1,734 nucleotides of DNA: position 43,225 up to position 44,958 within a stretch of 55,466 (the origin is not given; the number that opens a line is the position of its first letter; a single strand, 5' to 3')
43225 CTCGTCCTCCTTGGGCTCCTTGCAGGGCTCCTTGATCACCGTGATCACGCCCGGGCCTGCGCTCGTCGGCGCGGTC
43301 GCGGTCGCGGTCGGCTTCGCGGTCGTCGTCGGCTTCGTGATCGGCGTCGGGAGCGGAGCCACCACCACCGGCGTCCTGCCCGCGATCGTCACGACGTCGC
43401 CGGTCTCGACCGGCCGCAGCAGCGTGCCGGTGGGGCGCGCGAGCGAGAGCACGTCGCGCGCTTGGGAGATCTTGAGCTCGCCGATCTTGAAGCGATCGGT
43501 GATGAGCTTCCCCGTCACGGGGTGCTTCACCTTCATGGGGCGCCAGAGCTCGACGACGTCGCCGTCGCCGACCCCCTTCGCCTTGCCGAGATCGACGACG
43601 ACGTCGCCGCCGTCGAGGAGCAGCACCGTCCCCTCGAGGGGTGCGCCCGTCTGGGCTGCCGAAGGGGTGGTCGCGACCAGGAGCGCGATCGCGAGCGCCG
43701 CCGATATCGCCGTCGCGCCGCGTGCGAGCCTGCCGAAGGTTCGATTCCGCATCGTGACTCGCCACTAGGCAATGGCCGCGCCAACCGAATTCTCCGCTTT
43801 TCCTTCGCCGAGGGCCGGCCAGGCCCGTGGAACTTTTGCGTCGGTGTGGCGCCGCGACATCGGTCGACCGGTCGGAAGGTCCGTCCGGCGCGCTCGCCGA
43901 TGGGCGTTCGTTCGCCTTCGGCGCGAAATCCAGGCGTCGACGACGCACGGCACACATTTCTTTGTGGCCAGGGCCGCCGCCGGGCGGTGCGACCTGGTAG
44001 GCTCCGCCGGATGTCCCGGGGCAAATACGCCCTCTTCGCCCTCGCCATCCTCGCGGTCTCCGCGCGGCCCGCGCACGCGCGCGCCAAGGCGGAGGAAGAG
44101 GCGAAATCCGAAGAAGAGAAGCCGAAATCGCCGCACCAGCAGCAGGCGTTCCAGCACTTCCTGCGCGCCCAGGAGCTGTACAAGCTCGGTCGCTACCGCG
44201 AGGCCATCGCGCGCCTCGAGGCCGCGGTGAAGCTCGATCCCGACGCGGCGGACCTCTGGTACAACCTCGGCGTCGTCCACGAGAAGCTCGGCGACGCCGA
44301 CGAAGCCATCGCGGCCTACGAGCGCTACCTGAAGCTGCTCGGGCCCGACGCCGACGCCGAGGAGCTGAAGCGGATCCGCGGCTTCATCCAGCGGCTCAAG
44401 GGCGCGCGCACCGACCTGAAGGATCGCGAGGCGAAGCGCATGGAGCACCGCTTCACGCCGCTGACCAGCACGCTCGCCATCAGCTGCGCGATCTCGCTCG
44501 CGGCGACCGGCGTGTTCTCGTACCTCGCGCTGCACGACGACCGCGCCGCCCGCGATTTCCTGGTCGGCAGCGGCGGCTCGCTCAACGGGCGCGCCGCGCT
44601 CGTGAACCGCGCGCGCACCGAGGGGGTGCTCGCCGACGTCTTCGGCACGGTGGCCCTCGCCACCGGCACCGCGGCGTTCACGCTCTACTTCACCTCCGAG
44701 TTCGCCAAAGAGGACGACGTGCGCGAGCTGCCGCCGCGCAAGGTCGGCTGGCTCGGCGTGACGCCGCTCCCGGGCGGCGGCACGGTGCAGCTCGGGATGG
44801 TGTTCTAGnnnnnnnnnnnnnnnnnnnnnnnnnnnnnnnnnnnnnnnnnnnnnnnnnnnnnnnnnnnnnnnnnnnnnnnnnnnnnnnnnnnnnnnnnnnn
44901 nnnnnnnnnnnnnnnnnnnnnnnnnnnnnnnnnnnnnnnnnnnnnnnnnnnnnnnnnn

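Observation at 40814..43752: Translationally coupled pair of paralogous, unannotated outer-membrane beta-barrel proteins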

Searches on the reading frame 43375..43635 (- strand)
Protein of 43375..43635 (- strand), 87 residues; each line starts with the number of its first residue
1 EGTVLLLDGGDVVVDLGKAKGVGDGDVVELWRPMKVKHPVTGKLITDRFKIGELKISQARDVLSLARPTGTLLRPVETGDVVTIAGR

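Call 42: search_protein_families(library=pfam, proteins=[window:43375-43635:-], max_evalue=10)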
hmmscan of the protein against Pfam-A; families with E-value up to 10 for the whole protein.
seq(87 aa): 1 family
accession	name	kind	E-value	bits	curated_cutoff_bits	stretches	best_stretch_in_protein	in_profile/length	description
PF16538.11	FlgT_C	-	0.079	13.8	27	1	11-38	3-30/77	Flagellar assembly protein T, C-terminal domain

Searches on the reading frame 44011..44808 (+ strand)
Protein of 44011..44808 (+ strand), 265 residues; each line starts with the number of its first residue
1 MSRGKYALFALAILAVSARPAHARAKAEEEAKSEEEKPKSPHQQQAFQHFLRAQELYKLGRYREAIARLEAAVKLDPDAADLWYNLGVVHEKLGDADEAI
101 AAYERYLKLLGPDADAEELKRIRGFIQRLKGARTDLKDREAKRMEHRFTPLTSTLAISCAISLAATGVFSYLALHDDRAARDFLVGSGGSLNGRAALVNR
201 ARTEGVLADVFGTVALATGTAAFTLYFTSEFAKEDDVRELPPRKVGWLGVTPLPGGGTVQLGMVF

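Call 21: search_protein_families(library=pfam, proteins=[window:44011-44808:+], max_evalue=0.01)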
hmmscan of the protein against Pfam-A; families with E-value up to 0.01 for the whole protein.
window:44011-44808:+ (265 aa): 17 families
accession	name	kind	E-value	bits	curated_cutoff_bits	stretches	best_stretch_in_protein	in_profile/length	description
PF13432.12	TPR_16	-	2.4e-15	57.1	32.7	1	51-109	2-60/65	Tetratricopeptide repeat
PF07719.23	TPR_2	-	3.8e-15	55.1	27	2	80-109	1-30/34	Tetratricopeptide repeat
PF13414.12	TPR_11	-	5.6e-14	52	26.8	1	54-94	2-42/42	TPR repeat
PF00515.34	TPR_1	-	1.5e-12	47.2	27.8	2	80-109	1-30/34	Tetratricopeptide repeat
PF13181.12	TPR_8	-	2e-12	46.6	25.7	2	80-109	1-30/34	Tetratricopeptide repeat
PF14559.12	TPR_19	-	9e-10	39.2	25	1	57-120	2-65/68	Tetratricopeptide repeat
PF13371.12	TPR_9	-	1.3e-09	38.4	35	1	61-120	10-69/73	Tetratricopeptide repeat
PF13428.12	TPR_14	-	3e-09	37.1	23.5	2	51-87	6-42/44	Tetratricopeptide repeat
PF13431.12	TPR_17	-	1.8e-06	28.2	24.4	1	70-101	3-34/34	Tetratricopeptide repeat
PF03704.23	BTAD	-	2.9e-06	28.2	22.1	1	40-123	56-139/146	Bacterial transcriptional activator domain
PF13424.12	TPR_12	-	3.3e-06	27.6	30.1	1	56-109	13-74/77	Tetratricopeptide repeat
PF13174.12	TPR_6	-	7.8e-06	26.6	26.3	1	82-108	2-28/33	Tetratricopeptide repeat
PF12895.13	ANAPC3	-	1.5e-05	25.6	27.2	1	49-105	26-81/82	Anaphase-promoting complex, cyclosome, subunit 3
PF13176.12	TPR_7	-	2.1e-05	24.7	27.9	1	83-108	2-27/36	Tetratricopeptide repeat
PF12569.14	NatA_aux_su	-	3.4e-05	23.4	33.3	1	27-105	173-251/515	N-terminal acetyltransferase A, auxiliary subunit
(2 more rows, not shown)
